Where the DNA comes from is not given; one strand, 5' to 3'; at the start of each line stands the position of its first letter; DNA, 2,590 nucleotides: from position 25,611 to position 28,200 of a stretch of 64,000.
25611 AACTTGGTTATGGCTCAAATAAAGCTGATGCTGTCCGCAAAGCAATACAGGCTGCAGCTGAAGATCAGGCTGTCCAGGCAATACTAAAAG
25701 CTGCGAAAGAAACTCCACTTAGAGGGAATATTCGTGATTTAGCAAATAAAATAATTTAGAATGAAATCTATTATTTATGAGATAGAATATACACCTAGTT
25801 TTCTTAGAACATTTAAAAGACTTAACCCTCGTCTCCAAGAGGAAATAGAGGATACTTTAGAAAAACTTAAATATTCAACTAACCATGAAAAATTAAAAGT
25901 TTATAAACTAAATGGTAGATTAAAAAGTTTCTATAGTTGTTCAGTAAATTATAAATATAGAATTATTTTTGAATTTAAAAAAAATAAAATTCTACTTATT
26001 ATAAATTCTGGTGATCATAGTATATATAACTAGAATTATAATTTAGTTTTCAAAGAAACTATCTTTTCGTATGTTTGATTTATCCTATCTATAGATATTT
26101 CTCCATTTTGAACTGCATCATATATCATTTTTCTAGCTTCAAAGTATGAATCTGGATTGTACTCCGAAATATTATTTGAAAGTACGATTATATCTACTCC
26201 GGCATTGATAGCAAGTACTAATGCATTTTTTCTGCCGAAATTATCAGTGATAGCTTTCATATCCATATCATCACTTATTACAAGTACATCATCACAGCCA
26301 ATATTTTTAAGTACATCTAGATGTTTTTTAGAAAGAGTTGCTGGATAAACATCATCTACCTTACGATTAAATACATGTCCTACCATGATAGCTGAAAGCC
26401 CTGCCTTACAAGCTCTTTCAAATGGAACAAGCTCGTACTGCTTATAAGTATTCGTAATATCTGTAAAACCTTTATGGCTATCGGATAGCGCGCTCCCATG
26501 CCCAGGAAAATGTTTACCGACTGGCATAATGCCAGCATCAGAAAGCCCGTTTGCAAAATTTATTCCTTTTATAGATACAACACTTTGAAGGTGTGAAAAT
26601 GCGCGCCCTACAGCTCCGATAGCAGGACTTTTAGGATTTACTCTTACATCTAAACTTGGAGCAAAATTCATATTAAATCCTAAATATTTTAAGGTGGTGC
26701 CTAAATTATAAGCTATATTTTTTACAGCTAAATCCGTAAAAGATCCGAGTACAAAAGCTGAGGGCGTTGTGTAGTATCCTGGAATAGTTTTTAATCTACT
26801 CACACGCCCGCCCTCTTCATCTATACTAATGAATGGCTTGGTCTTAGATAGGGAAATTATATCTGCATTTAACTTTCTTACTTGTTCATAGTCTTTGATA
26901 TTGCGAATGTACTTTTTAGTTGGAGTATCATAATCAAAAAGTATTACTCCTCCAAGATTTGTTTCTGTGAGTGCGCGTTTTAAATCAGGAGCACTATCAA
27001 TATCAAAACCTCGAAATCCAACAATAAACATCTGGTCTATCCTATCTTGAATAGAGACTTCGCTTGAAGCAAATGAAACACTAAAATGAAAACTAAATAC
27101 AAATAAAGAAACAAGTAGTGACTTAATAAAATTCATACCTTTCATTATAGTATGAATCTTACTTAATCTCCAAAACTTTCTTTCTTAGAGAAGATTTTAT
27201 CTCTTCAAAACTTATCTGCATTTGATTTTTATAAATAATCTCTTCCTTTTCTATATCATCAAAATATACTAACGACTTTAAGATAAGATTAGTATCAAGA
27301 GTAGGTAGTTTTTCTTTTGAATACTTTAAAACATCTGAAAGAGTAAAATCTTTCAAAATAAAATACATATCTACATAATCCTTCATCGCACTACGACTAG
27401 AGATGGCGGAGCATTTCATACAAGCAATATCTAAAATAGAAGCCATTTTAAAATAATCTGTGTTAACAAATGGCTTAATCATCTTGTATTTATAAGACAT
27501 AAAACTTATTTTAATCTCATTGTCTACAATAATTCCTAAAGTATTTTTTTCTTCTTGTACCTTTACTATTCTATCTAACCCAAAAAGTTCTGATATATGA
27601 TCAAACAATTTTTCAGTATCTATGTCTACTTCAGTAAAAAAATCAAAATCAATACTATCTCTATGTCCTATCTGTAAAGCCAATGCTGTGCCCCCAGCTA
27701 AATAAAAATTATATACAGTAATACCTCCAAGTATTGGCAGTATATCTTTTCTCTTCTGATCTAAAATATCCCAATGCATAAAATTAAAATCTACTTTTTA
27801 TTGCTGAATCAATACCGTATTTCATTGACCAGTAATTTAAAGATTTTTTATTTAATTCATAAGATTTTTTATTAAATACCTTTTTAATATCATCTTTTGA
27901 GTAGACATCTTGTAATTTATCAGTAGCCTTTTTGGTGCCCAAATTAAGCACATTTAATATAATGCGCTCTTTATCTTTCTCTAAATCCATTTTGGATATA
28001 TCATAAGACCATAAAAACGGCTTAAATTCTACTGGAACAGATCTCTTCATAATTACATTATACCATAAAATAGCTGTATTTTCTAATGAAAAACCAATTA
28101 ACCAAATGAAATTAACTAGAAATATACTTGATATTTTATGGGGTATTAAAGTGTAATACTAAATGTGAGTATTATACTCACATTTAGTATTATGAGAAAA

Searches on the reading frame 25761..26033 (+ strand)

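Call 56: search_protein_families(library=pfam, proteins=[window:25761-26033:+], max_evalue=0.01)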
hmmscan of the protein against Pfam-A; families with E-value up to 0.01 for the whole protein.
window:25761-26033:+ (90 aa): 4 families
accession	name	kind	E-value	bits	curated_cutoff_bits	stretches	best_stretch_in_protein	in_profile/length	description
PF05015.19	HigB-like_toxin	-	2.9e-07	31.3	27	1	17-78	17-84/91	RelE-like toxin of type II toxin-antitoxin system HigB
PF15738.11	YafQ_toxin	-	6.1e-05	23.7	30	1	6-87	1-84/88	Bacterial toxin of type II toxin-antitoxin system, YafQ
PF05016.21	ParE_toxin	-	7.5e-05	23.7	23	1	8-81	1-80/89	ParE toxin of type II toxin-antitoxin system, parDE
PF24732.2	ParE_like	-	0.0046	17.4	24.4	1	32-90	10-66/67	ParE-like toxin domain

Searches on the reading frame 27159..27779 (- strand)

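Call 56: search_protein_families(library=pfam, proteins=[window:27159-27779:-], max_evalue=0.01)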
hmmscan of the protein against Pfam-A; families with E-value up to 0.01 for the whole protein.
window:27159-27779:- (206 aa): 1 family
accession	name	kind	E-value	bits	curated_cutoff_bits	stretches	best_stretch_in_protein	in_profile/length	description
PF08843.17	AbiEii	-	1.2e-11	45.4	22.5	1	24-191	14-220/238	Nucleotidyl transferase AbiEii toxin, Type IV TA system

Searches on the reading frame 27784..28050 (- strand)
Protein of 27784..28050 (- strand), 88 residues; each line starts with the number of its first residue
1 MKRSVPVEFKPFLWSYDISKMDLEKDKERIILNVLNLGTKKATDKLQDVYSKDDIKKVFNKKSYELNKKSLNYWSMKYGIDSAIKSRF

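Call 56: search_protein_families(library=pfam, proteins=[window:27784-28050:-], max_evalue=0.01)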
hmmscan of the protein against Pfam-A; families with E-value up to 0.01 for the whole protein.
window:27784-28050:- (88 aa): 1 family
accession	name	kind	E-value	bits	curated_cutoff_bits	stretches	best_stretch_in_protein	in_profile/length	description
PF21956.1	DUF6922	-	1.8e-11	43.8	27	1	10-58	3-51/52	Family of unknown function (DUF6922)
